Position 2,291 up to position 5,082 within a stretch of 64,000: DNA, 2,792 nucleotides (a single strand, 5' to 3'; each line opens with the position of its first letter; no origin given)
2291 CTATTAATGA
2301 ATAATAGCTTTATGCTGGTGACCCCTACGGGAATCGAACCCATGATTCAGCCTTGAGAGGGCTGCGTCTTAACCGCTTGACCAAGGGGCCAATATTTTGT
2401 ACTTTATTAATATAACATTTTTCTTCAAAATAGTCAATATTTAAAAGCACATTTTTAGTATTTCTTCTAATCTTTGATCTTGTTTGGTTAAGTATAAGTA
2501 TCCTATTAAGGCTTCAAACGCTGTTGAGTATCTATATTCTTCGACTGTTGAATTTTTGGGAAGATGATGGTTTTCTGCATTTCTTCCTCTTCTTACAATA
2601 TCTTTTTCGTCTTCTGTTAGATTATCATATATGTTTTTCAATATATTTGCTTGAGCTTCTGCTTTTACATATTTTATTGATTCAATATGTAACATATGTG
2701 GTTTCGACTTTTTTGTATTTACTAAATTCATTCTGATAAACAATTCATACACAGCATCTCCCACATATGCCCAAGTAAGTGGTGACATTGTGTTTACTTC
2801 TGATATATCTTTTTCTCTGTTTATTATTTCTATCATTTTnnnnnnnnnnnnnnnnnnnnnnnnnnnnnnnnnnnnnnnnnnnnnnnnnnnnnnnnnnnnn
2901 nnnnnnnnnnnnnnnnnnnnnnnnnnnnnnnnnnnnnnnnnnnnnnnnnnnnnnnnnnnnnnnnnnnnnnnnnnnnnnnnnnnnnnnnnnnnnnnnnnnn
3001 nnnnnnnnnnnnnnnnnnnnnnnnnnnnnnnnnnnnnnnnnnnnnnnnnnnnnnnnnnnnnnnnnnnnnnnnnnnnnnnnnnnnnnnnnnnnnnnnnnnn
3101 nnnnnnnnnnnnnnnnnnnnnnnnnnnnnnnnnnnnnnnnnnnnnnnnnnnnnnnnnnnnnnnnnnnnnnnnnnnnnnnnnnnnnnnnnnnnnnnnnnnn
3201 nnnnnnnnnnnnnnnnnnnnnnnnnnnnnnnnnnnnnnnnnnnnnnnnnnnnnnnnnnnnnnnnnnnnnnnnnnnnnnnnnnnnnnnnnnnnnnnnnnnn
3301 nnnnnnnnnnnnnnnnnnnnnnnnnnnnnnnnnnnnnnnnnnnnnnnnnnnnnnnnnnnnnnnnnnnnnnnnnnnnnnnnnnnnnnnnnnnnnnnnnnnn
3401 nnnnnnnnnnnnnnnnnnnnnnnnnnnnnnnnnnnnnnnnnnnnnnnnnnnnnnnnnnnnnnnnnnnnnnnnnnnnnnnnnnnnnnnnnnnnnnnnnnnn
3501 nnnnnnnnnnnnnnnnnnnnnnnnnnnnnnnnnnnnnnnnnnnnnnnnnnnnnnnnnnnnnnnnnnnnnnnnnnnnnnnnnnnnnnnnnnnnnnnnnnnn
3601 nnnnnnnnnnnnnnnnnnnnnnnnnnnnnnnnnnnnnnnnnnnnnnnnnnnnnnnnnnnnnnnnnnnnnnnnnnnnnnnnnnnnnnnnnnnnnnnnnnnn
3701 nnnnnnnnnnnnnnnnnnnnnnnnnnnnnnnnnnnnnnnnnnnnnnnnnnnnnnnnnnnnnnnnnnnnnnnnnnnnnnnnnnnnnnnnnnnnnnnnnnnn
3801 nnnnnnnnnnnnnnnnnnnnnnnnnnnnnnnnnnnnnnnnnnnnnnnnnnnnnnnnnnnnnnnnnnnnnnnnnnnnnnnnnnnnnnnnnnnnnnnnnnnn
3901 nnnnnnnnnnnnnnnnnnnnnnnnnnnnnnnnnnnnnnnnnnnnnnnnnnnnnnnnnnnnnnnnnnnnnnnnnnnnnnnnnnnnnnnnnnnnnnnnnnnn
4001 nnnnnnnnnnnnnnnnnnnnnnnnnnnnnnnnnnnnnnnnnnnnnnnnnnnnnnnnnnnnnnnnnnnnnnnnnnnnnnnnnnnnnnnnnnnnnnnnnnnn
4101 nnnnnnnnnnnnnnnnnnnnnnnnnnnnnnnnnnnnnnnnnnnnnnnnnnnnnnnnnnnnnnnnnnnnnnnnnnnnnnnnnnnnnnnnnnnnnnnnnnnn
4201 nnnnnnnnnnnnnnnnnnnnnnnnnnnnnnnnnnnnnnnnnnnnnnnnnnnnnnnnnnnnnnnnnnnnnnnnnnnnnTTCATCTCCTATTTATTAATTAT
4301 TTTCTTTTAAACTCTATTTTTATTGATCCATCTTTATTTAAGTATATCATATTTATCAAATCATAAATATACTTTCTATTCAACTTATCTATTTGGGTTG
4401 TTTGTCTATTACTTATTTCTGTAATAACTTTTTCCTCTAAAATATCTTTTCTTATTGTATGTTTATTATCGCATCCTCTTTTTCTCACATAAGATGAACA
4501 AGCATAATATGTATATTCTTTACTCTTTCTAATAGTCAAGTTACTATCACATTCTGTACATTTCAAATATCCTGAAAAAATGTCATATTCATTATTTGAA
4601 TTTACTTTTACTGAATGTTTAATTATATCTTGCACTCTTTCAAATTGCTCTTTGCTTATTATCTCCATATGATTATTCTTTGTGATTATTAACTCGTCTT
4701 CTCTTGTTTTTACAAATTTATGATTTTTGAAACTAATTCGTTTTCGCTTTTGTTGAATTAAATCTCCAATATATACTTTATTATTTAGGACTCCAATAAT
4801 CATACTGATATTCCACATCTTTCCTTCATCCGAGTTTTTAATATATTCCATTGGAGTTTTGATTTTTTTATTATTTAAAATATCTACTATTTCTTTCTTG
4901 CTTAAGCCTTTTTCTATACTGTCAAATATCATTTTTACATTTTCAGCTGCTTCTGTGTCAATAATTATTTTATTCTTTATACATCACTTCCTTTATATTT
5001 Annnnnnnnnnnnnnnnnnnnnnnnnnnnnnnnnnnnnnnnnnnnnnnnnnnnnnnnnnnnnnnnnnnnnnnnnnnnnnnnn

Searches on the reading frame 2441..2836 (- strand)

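Call 80: search_protein_families(library=pfam, proteins=[window:2441-2836:-], max_evalue=0.001)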
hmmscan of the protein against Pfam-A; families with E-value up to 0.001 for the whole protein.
window:2441-2836:- (131 aa): 1 family
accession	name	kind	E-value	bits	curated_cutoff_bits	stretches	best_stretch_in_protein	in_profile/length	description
PF00636.31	Ribonuclease_3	-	1.2e-25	90.7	27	1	22-118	3-101/102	Ribonuclease III domain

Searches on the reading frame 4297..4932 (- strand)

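Call 80: search_protein_families(library=pfam, proteins=[window:4297-4932:-], max_evalue=0.001)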
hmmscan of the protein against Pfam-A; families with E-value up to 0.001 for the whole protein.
window:4297-4932:- (211 aa): 3 families
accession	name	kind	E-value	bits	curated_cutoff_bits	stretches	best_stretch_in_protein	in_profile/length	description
PF07508.19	Recombinase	-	1.2e-17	64.5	21.1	1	1-105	9-100/102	Recombinase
PF13408.12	Zn_ribbon_recom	-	1.7e-14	54.4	25.3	1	118-173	1-57/58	Recombinase zinc beta ribbon domain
PF01396.24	Zn_ribbon_Top1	-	0.00037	20.7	32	1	124-148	3-27/39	Topoisomerase DNA binding C4 zinc finger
